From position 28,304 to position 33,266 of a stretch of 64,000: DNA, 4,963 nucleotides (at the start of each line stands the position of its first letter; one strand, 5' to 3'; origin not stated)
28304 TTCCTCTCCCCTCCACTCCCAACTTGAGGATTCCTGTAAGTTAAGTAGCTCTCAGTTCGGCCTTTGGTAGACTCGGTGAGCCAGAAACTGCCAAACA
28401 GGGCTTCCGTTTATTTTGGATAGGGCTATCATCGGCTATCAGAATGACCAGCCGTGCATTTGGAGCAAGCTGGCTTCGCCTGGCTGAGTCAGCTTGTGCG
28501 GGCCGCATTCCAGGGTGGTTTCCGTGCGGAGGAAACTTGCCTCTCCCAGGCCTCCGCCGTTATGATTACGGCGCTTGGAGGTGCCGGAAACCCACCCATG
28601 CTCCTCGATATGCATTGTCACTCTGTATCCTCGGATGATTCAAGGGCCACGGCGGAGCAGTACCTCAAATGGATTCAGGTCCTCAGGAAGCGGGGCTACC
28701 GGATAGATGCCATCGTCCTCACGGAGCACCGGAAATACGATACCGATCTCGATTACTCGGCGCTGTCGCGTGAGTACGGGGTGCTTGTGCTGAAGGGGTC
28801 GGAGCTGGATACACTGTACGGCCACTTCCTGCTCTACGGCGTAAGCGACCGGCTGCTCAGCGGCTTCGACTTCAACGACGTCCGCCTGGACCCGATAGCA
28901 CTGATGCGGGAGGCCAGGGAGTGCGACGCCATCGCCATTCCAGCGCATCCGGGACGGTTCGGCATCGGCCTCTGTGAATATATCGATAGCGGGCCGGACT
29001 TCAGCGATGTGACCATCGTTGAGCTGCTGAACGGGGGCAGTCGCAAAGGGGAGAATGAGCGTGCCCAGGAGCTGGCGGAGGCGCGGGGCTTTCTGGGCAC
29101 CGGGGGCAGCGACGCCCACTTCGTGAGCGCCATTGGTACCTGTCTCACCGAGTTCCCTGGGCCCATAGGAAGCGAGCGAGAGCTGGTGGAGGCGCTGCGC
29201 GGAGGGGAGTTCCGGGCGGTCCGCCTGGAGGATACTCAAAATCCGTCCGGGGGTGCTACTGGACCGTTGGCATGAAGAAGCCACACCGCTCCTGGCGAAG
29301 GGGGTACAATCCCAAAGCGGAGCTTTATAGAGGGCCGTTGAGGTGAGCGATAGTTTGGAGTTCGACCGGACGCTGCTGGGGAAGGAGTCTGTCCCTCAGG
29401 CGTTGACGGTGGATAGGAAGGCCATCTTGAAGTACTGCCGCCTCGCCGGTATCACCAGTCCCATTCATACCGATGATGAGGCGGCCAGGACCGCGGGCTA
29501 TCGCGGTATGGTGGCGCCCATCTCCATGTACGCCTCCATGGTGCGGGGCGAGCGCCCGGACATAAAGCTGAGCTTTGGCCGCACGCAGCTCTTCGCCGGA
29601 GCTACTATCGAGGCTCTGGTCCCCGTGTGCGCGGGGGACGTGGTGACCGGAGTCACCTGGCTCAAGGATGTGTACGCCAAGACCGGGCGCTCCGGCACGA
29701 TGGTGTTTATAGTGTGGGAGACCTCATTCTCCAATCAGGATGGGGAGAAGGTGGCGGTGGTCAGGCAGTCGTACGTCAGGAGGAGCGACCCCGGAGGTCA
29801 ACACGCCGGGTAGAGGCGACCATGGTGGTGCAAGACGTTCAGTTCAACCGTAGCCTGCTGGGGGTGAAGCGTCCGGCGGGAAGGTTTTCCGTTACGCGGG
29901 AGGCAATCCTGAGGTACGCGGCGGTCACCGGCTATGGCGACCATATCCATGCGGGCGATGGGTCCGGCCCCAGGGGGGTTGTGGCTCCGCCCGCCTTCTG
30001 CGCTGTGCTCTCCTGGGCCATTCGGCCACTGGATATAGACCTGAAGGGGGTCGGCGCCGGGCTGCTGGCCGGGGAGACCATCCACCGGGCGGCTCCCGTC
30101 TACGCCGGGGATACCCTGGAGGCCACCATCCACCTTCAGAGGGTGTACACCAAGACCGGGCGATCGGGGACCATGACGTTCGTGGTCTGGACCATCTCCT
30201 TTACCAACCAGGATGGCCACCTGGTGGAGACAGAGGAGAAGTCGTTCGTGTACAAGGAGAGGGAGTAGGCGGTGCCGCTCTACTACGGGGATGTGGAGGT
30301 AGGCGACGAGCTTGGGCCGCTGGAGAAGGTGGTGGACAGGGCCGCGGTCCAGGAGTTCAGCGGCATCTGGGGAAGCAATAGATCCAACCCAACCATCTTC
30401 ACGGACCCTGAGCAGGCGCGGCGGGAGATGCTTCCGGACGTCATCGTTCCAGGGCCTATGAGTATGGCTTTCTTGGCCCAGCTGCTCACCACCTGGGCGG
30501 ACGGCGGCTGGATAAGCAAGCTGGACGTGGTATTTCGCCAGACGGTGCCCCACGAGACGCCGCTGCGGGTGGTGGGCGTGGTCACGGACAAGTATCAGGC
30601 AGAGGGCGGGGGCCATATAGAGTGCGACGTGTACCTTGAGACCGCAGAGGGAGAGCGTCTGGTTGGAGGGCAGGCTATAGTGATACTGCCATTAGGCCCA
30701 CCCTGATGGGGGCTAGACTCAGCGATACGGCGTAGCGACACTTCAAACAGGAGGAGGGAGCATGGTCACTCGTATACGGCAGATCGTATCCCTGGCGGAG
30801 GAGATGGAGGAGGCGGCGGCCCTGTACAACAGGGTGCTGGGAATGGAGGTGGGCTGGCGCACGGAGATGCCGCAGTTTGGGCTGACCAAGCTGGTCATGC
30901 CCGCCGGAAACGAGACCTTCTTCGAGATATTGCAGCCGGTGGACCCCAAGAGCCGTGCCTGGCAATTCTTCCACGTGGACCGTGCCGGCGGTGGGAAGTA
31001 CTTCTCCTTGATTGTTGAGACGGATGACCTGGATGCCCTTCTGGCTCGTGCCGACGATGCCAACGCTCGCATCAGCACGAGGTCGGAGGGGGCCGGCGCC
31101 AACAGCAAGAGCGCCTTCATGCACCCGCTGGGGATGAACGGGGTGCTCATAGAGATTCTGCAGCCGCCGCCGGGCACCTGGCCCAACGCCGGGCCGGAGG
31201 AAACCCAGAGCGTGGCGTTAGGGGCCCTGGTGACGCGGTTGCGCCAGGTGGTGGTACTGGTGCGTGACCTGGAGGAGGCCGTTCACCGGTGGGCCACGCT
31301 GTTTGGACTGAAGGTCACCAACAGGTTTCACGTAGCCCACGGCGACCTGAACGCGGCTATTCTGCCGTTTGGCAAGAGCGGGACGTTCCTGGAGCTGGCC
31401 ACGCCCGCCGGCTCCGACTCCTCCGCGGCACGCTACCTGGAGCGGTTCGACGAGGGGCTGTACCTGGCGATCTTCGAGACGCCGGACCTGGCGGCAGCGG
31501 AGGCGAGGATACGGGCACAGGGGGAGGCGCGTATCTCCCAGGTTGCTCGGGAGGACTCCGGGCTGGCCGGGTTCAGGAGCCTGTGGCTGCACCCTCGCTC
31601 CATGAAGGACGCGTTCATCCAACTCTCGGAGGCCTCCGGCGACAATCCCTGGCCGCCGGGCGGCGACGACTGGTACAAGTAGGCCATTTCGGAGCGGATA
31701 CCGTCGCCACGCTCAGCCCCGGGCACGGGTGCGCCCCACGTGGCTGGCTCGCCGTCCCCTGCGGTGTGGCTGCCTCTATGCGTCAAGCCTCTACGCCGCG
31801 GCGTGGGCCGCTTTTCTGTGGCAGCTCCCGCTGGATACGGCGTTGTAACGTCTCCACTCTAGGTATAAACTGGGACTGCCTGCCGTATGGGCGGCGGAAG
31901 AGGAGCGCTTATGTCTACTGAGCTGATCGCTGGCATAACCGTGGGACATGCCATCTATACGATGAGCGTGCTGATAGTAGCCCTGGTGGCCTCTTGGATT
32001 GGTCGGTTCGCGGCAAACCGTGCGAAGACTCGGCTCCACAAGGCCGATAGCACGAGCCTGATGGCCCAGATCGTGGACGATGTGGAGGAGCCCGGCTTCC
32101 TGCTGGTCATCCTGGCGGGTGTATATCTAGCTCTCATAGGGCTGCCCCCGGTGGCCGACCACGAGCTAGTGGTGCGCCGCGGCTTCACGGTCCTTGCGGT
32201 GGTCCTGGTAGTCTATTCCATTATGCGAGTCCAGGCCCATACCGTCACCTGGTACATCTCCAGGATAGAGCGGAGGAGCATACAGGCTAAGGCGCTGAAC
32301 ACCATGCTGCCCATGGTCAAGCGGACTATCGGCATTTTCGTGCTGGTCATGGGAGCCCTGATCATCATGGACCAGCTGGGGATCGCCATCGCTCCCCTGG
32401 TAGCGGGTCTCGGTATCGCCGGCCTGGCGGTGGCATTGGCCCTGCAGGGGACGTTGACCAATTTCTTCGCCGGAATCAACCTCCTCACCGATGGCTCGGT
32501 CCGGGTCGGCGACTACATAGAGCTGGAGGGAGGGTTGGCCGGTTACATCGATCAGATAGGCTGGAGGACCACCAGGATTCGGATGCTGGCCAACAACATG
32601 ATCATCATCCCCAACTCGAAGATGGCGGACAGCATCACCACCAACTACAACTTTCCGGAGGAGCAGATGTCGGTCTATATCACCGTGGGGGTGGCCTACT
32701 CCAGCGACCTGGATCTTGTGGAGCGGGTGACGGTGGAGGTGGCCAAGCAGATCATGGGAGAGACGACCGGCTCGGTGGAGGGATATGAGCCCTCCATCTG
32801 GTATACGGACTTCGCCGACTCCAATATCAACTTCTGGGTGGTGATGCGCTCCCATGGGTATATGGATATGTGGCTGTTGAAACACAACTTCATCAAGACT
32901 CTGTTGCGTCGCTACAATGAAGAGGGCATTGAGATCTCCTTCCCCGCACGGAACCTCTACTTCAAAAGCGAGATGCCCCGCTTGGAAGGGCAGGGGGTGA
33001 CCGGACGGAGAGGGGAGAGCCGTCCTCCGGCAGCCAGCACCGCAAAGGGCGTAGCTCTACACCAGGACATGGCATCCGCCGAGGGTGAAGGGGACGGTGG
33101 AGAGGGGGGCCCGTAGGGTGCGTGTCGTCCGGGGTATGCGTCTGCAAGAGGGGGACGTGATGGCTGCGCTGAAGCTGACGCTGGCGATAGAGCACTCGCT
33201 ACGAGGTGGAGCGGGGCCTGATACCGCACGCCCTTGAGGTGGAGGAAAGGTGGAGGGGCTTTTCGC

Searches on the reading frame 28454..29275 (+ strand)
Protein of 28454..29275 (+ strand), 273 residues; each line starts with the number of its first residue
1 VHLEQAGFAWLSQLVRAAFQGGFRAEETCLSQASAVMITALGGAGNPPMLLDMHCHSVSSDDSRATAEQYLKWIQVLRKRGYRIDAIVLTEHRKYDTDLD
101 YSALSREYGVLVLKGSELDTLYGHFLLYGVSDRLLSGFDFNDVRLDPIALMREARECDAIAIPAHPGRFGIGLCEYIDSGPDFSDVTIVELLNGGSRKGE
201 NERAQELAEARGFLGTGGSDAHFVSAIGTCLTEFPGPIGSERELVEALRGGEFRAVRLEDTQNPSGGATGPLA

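Call 11: search_protein_families(library=pfam, proteins=[window:28454-29275:+], max_evalue=0.001)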
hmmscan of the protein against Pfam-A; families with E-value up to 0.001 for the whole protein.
window:28454-29275:+ (273 aa): 1 family
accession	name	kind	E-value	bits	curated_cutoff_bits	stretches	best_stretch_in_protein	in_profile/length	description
PF13263.12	PHP_C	-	1e-16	60.6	21.3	1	200-252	3-55/56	PHP-associated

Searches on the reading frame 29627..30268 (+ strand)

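Call 11: search_protein_families(library=pfam, proteins=[window:29627-30268:+], max_evalue=0.001)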
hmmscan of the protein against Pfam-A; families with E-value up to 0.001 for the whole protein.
window:29627-30268:+ (213 aa): 1 family
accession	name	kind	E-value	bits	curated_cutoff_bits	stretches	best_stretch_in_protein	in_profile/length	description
PF13452.11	FAS1_DH_region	-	2.8e-14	53.8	22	1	78-202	3-131/132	FAS1-like, dehydratase domain region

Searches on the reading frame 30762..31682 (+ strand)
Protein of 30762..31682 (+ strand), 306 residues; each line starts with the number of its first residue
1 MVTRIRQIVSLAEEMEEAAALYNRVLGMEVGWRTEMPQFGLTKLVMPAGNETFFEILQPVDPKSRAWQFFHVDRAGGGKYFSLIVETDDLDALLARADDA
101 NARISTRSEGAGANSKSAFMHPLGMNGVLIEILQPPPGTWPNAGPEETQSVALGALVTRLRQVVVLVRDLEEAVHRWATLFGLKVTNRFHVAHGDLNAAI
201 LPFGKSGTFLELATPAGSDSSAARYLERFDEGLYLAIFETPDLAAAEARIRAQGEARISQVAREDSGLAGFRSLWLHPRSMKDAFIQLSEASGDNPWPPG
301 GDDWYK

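Call 11: search_protein_families(library=pfam, proteins=[window:30762-31682:+], max_evalue=0.001)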
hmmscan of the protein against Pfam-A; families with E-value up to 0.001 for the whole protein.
window:30762-31682:+ (306 aa): 3 families
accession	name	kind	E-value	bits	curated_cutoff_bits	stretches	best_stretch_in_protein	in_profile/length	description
PF13468.12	Glyoxalase_3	-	1e-19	71.7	25.1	2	163-278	4-122/176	Glyoxalase-like domain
PF13669.12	Glyoxalase_4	-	1.2e-19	71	27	2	162-259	2-95/109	Glyoxalase/Bleomycin resistance protein/Dioxygenase superfamily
PF00903.31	Glyoxalase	-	8.1e-15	55.7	20.6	2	5-131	2-120/121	Glyoxalase/Bleomycin resistance protein/Dioxygenase superfamily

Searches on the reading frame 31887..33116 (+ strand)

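Call 11: search_protein_families(library=pfam, proteins=[window:31887-33116:+], max_evalue=0.001)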
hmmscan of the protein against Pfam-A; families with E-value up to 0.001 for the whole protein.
window:31887-33116:+ (409 aa): 3 families
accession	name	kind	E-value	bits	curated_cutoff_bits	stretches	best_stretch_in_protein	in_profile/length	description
PF00924.24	MS_channel_2nd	-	1.5e-16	60.6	20.2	1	189-255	2-67/68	Mechanosensitive ion channel, beta-domain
PF21082.3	MS_channel_3rd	-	3.2e-05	24.7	21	1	265-350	3-88/88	Mechanosensitive ion channel MscS, C-terminal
PF21088.3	MS_channel_1st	-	0.00013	22.3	23.1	1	150-187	5-42/42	Mechanosensitive ion channel, transmembrane helices 2/3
